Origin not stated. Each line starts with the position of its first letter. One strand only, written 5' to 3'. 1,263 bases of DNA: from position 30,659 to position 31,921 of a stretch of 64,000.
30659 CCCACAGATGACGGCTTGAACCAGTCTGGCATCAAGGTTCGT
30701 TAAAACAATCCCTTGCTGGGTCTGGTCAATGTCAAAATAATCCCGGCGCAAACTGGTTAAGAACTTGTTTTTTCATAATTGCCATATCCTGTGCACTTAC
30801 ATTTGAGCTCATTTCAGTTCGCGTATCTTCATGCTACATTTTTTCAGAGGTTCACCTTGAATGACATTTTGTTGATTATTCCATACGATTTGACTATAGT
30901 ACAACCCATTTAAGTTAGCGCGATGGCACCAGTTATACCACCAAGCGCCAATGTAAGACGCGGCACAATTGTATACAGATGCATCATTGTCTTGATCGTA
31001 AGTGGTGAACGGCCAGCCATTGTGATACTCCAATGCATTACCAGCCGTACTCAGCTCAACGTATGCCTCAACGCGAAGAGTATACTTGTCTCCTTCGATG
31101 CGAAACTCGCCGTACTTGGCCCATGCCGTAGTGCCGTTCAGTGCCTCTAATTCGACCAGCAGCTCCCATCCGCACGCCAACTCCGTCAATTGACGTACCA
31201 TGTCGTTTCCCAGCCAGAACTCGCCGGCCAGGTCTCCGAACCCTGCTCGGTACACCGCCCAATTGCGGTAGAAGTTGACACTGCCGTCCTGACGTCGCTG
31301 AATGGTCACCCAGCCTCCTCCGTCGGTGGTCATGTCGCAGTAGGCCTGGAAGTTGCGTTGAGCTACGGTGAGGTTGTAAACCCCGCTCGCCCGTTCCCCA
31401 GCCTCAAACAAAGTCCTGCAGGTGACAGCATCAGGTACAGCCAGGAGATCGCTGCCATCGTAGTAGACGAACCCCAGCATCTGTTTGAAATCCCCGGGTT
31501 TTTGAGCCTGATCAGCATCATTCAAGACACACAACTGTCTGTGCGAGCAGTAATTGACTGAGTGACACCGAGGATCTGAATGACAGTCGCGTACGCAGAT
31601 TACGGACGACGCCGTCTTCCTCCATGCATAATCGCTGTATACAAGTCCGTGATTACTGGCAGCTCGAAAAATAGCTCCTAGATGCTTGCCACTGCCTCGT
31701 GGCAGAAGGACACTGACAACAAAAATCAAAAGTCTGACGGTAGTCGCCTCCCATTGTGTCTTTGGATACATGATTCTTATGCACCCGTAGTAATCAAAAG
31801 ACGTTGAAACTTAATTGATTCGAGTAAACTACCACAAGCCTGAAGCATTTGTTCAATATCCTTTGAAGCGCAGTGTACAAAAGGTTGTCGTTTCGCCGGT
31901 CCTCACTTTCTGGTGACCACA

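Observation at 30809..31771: Intronless fibrinogen-related gene nested antisense within an HLCS intron, bracketed by MITEs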

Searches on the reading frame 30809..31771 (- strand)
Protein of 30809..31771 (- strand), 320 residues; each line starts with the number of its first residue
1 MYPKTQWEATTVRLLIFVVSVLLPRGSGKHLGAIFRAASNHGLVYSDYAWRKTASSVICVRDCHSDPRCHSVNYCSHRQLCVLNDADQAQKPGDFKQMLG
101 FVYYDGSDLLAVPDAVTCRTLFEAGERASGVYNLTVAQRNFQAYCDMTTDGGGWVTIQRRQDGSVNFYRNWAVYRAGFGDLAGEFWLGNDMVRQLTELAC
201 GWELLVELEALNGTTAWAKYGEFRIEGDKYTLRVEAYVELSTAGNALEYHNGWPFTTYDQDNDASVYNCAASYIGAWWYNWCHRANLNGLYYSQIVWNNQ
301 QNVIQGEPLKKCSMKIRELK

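Call 4: search_protein_families(library=pfam, proteins=[window:30809-31771:-], max_evalue=0.01)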
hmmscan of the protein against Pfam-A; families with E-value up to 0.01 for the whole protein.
window:30809-31771:- (320 aa): 2 families
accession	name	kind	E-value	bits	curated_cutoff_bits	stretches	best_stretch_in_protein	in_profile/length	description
PF00147.23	Fibrinogen_C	-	6.4e-59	199.9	22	1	118-304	5-200/221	Fibrinogen beta and gamma chains, C-terminal globular domain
PF00024.32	PAN_1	-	7.6e-08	32.5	21.4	1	50-105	19-73/76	PAN domain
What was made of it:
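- On Fibrinogen-related domain proteins (Pfam PF00147): 199.9 bits against a cut-off of 22, E=6.4e-59, profile positions 5-200 of 221 (call 4)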

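Call 5: search_solved_structures(query=window:30809-31771:-, show_alignments=2)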
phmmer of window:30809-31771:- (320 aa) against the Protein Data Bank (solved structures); distinct sequences matched with E-value up to 0.001: 69 (the best 60 are shown).
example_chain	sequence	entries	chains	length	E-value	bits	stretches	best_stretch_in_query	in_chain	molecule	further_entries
2j5z_A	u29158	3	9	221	8.2e-53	182.8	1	117-292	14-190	FICOLIN-3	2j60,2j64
8fn9_A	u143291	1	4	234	1.5e-48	168.8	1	115-292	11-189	Tenascin-R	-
8fna_A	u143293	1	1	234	1.5e-48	168.8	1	115-292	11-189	Tenascin-R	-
2wnp_F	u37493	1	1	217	5.8e-47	163.5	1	117-292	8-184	FICOLIN-1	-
4r9t_B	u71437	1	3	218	6.7e-47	163.3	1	116-292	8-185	Ficolin-2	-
4r9j_G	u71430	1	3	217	6.8e-47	163.3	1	116-292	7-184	Ficolin-2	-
2j61_A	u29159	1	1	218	7e-47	163.3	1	116-292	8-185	FICOLIN-2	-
2d39_A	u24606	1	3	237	9.1e-47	162.9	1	117-293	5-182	Ficolin-1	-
2jhi_F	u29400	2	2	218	1e-46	162.7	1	117-293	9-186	FICOLIN-1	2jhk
2j3f_A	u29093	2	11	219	1.6e-46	162.1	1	116-292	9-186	FICOLIN-2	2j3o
2j0g_A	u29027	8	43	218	1.6e-46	162.1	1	116-292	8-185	FICOLIN-2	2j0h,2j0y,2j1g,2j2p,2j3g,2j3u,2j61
4nyt_C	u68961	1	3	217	1.6e-46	162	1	116-292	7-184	Ficolin-2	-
2jhh_C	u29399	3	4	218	2.6e-46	161.4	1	117-293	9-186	FICOLIN-1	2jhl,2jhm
4m7f_A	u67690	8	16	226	3.9e-46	160.8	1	118-292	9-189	Fibrinogen C domain-containing protein 1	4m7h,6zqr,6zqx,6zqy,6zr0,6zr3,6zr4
2j3f_D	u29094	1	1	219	4.7e-46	160.5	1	116-292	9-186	FICOLIN-2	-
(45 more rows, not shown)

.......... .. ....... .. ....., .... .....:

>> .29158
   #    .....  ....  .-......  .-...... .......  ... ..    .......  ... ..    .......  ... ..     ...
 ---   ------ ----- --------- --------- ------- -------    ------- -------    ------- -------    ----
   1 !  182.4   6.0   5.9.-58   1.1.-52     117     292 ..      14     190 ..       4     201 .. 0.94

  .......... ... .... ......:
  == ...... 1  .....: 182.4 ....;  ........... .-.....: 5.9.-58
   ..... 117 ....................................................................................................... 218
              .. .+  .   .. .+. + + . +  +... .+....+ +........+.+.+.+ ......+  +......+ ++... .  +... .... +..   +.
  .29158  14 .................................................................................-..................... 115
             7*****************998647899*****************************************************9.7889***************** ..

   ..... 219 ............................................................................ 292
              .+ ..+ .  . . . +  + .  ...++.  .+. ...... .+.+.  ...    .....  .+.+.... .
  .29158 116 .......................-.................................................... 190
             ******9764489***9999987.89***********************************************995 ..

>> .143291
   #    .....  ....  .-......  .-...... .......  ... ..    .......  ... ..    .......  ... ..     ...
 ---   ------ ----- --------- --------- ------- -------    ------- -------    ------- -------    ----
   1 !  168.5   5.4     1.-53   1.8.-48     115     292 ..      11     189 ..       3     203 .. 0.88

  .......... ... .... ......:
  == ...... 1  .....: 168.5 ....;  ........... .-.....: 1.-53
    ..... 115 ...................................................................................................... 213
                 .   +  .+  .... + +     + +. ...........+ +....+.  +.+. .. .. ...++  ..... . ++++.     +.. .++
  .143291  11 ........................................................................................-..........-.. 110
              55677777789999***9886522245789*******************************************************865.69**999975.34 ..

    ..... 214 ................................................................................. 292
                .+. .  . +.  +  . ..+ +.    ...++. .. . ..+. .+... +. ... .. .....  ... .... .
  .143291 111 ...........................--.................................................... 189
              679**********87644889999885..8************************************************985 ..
